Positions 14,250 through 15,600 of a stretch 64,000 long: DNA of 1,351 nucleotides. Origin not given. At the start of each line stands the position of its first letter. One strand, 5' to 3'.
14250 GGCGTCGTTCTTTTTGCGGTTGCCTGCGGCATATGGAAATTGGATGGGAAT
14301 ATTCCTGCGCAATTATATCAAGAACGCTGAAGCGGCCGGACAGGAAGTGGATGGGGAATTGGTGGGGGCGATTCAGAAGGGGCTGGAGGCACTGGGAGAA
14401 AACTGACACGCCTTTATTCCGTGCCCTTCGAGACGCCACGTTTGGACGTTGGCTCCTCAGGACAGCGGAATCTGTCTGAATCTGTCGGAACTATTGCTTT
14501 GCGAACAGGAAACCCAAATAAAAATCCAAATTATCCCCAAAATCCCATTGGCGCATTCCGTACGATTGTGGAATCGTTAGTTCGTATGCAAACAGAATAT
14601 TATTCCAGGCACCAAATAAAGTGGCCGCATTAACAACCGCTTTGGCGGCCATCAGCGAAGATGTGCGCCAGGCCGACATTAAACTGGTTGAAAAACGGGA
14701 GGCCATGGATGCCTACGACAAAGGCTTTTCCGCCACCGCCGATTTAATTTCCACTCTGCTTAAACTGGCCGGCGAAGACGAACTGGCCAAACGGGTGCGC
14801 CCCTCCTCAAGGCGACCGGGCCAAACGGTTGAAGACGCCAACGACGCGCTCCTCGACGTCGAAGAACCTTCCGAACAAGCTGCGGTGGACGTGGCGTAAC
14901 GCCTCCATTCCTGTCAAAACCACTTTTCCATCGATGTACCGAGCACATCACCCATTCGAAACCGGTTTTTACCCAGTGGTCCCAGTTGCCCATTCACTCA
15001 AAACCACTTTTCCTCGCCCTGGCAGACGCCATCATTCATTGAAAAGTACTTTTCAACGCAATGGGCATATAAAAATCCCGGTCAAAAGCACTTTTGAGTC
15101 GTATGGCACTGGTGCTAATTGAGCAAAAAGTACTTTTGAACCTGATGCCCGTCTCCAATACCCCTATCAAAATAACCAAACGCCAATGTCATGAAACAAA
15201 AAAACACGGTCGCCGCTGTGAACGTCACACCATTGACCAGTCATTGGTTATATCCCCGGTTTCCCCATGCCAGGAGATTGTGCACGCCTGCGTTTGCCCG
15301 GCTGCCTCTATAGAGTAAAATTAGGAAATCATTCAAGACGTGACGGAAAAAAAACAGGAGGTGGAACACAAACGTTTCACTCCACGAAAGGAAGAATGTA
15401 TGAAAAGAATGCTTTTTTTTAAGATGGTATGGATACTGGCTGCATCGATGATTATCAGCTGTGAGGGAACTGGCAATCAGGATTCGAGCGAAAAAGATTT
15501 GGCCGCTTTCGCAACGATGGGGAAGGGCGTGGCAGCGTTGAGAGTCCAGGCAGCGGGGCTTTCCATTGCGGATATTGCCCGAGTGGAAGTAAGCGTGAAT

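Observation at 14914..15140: Six palindromic motifs phased exactly 42 bp apart (four helical turns)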

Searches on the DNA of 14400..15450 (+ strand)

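Call 16: search_dna_similar(query=window:14600-15400:+, collection=plasmids, mode=distant)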
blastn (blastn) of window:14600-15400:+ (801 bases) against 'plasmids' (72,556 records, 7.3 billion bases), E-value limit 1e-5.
No match.

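Call 17: search_dna_similar(query=window:14600-15400:+, collection=phages, mode=distant)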
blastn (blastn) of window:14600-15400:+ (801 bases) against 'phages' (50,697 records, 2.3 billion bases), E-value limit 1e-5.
No match.

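Call 103: search_rna_families(source=window, start=14400, end=15450, threshold=evalue, max_evalue=1)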
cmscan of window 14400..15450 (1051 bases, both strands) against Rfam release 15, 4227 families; matches with E-value up to 1: 0.
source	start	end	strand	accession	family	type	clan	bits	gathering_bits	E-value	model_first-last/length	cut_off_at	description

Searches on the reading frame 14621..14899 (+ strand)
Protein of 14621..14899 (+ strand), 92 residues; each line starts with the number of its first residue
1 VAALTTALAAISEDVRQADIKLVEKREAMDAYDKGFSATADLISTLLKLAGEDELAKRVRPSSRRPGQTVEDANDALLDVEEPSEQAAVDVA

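Call 11: search_protein_families(library=pfam, proteins=[window:14621-14899:+], max_evalue=0.01)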
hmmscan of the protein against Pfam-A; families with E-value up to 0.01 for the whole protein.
window:14621-14899:+ (92 aa): 0 families

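Call 12: search_protein_families(library=padloc, proteins=[window:14621-14899:+], max_evalue=0.01)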
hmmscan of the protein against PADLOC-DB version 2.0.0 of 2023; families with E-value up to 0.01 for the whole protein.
window:14621-14899:+ (92 aa): 0 families

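Call 14: find_encoding_contigs(protein=window:14621-14899:+, flank=10000, max_places=10)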
Protein window:14621-14899:+ (92 aa): 1 contig read that carries it; 1 place shown.
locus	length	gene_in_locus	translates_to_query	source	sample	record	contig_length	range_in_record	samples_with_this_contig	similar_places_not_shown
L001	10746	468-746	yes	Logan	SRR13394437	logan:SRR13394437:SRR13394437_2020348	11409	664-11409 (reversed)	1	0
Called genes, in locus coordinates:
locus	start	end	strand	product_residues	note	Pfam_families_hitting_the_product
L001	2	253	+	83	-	?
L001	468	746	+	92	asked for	-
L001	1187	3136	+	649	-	PF00801:PKD (weak), PF17963:Big_9 (weak), PF24981:Beta-prop_ATRN-LZTR1, PF24681:Kelch_KLHDC2_KLHL20_DRC7, PF13964:Beta-prop_Calicin, PF24996:NANM, PF25210:Kelch_FKB95, PF01344:Kelch_1, +4 more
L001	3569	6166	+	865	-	PF13401:AAA_22 (faint), PF00004:AAA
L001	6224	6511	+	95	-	-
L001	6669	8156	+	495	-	PF00383:dCMP_cyt_deam_1, PF14437:MafB19-deam, PF14439:Bd3614-deam (weak)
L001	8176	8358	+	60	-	-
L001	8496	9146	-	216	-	-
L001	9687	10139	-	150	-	-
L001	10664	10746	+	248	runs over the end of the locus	?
